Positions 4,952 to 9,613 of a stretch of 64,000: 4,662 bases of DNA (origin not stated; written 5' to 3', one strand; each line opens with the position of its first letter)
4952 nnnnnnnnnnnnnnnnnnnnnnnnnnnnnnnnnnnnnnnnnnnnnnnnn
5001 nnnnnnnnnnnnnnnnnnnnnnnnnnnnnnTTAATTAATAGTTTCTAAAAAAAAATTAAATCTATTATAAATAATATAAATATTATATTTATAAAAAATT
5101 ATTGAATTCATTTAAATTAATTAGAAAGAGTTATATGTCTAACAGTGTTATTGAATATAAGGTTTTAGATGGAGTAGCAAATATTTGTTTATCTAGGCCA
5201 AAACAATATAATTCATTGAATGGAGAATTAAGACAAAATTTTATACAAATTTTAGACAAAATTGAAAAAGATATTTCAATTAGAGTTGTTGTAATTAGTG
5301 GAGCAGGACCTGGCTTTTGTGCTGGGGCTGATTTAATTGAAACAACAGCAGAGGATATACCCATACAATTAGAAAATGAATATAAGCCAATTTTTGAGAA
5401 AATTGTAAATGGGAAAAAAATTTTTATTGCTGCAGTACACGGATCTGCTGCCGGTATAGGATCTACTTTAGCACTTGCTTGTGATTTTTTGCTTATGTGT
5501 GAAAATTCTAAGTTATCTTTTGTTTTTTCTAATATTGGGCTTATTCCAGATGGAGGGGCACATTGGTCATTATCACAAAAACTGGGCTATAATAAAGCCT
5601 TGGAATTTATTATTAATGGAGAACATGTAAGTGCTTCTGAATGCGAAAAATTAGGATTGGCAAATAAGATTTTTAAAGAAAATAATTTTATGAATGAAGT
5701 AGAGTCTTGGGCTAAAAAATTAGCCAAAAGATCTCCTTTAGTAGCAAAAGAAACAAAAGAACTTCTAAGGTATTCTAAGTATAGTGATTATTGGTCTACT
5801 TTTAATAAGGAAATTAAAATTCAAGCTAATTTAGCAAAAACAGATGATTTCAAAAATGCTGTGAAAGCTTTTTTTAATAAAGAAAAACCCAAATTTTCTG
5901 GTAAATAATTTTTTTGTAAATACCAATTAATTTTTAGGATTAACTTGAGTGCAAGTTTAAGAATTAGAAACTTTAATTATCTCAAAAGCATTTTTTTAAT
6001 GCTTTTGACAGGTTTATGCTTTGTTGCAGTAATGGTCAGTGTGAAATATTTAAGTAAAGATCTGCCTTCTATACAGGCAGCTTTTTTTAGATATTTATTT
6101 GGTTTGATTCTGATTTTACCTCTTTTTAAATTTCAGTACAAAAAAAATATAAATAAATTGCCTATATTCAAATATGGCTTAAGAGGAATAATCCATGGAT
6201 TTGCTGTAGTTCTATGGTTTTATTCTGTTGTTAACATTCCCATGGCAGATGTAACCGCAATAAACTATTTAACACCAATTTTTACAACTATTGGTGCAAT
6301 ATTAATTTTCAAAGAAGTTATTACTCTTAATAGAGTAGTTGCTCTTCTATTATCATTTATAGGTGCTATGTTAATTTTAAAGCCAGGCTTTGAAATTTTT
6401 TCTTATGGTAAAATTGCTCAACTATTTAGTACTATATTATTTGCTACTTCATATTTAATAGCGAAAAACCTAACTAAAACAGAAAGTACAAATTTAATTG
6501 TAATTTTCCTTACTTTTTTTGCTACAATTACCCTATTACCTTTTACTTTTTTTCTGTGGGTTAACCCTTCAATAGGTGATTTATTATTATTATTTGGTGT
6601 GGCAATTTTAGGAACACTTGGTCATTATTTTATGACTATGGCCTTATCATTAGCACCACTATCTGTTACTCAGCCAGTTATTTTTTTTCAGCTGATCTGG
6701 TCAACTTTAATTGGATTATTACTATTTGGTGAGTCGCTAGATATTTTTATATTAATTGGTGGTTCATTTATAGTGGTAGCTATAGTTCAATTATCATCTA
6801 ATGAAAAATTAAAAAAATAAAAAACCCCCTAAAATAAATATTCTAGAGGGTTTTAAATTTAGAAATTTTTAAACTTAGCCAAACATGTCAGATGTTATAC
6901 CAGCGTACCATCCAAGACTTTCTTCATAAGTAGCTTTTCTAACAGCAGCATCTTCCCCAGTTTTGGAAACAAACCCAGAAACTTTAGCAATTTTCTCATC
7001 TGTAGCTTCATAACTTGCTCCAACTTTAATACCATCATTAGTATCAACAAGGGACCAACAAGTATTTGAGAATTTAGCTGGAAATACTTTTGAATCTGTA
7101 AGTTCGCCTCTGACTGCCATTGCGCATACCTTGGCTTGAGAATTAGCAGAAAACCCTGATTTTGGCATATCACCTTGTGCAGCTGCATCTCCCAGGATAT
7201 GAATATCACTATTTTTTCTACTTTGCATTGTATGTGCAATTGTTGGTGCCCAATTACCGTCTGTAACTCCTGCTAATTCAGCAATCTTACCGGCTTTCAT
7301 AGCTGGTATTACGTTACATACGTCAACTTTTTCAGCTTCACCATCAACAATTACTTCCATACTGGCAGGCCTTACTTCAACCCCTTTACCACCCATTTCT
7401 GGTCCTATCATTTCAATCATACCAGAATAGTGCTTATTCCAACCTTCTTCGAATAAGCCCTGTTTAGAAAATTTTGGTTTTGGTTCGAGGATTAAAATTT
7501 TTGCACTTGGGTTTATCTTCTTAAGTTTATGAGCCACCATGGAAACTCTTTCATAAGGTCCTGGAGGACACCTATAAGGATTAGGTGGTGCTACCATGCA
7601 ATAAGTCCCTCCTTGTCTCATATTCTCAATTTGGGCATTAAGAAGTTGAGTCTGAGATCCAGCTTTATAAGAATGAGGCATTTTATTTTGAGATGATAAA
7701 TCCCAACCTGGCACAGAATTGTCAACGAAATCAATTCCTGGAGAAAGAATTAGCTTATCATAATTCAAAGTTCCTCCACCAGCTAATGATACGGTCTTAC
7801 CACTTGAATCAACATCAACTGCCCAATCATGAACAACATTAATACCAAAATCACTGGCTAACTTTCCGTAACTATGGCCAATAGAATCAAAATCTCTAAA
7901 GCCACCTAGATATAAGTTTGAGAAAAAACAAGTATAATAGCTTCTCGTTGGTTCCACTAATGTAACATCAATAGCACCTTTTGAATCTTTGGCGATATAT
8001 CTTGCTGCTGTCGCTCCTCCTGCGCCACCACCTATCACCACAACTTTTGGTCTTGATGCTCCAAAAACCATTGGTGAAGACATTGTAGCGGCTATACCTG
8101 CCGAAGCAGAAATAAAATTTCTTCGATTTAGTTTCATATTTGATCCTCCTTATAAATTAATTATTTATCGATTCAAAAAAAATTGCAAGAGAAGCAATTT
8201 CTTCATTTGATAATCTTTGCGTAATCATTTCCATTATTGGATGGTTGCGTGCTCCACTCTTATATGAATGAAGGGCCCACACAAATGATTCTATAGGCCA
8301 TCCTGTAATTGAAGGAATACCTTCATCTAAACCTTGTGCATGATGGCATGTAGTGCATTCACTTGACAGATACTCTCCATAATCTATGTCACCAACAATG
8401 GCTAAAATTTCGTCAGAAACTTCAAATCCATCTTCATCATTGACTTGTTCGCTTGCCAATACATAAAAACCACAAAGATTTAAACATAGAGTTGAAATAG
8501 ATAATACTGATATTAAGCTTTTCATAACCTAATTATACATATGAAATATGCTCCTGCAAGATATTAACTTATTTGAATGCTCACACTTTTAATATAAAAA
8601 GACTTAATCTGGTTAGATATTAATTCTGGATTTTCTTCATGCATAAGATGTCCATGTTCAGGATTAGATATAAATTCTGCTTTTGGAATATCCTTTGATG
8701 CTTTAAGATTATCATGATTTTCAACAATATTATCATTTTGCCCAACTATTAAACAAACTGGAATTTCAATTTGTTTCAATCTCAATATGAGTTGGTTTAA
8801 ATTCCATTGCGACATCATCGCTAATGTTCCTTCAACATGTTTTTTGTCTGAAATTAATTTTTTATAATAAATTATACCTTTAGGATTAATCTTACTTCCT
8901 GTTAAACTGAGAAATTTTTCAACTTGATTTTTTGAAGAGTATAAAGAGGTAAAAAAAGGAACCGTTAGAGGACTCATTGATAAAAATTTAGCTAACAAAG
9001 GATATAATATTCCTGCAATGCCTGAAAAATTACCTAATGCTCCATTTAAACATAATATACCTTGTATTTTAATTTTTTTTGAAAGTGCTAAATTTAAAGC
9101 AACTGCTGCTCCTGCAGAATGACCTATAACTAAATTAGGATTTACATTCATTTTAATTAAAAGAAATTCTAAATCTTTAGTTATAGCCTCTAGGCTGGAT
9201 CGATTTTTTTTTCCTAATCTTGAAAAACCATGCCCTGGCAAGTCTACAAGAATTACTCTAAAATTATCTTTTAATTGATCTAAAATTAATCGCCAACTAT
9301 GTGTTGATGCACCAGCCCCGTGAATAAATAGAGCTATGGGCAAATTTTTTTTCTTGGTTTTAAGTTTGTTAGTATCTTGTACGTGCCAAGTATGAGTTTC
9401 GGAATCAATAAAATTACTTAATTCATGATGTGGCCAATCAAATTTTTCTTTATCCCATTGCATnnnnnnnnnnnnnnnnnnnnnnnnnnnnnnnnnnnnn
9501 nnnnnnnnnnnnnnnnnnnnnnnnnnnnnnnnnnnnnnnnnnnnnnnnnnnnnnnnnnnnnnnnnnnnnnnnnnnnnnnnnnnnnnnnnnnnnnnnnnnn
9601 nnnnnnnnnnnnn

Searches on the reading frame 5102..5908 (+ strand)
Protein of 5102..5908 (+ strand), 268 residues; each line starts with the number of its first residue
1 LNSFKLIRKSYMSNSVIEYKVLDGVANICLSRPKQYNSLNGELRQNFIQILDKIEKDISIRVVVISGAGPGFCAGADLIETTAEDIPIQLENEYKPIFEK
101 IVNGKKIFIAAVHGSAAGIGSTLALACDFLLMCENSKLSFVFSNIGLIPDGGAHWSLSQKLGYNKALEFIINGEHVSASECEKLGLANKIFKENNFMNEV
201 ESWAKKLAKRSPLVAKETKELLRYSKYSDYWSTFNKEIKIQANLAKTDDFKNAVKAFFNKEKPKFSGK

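Call 36: search_protein_families(library=pfam, proteins=[window:5102-5908:+], max_evalue=0.00001)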
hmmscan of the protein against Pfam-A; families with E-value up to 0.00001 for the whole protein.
window:5102-5908:+ (268 aa): 2 families
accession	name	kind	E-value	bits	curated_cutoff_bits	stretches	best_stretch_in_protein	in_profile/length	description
PF00378.25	ECH_1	-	2.2e-51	175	27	1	23-267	4-250/251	Enoyl-CoA hydratase/isomerase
PF16113.10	ECH_2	-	9.5e-29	101.4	27.2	1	27-196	3-177/335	Enoyl-CoA hydratase/isomerase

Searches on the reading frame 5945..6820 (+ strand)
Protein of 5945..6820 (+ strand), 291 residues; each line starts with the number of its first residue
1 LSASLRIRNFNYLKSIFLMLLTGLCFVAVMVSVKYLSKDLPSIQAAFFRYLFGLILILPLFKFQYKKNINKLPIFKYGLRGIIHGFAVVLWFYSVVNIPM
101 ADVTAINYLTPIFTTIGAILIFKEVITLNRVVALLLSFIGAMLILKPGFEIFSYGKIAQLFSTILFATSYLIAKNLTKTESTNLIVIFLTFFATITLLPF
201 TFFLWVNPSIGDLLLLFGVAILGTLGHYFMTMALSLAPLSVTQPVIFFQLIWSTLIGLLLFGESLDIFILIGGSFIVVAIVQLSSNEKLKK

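Call 36: search_protein_families(library=pfam, proteins=[window:5945-6820:+], max_evalue=0.00001)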
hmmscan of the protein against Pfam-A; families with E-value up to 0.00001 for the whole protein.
window:5945-6820:+ (291 aa): 1 family
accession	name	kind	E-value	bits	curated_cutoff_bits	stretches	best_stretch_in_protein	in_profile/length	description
PF00892.27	EamA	-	1.3e-32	113.3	28.2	2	14-145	2-134/135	EamA-like transporter family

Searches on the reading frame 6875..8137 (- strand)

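Call 36: search_protein_families(library=pfam, proteins=[window:6875-8137:-], max_evalue=0.00001)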
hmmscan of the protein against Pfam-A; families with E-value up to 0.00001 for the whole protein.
window:6875-8137:- (420 aa): 3 families
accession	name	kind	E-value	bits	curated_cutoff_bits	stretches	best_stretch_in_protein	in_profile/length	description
PF21706.3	FCSD_central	-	3.7e-44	150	27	1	163-278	1-116/116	Sulfide dehydrogenase [flavocytochrome c] flavoprotein chain, central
PF09242.17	FCSD-flav_bind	-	1.2e-21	77.2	26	1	354-419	3-71/71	Flavocytochrome c sulphide dehydrogenase, flavin-binding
PF07992.20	Pyr_redox_2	-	1.9e-10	41.1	26.1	1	31-145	2-119/291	Pyridine nucleotide-disulphide oxidoreductase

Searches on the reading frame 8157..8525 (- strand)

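Call 36: search_protein_families(library=pfam, proteins=[window:8157-8525:-], max_evalue=0.00001)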
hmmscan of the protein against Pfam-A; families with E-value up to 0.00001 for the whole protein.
window:8157-8525:- (122 aa): 0 families

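Call 84: search_protein_families(library=pfam, proteins=[window:8157-8525:-], max_evalue=1)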
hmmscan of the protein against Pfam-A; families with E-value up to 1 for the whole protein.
window:8157-8525:- (122 aa): 2 families
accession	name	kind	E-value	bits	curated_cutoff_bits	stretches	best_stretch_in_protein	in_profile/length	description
PF13442.11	Cytochrome_CBB3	-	0.015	16.1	27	1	55-116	12-67/68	Cytochrome C oxidase, cbb3-type, subunit III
PF00034.26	Cytochrom_C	-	0.048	15.4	21.3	1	55-116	10-85/90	Cytochrome c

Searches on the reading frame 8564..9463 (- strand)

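Call 36: search_protein_families(library=pfam, proteins=[window:8564-9463:-], max_evalue=0.00001)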
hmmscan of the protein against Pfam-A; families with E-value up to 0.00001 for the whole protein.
window:8564-9463:- (299 aa): 5 families
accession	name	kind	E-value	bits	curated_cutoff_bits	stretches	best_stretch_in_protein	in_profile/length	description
PF00561.26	Abhydrolase_1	-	1.6e-25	90.6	25.8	1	45-279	4-245/245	alpha/beta hydrolase fold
PF12697.13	Abhydrolase_6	-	1.6e-17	65.3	26.3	1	45-282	2-214/217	Alpha/beta hydrolase family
PF12146.15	Hydrolase_4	-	3.2e-14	53.3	27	1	45-277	8-237/239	Serine aminopeptidase, S33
PF03096.20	Ndr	-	1.7e-09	37.3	23.3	1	62-289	50-275/283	Ndr family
PF02230.22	Abhydrolase_2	-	1.9e-07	31.6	23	0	111-143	108-140/217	Phospholipase/Carboxylesterase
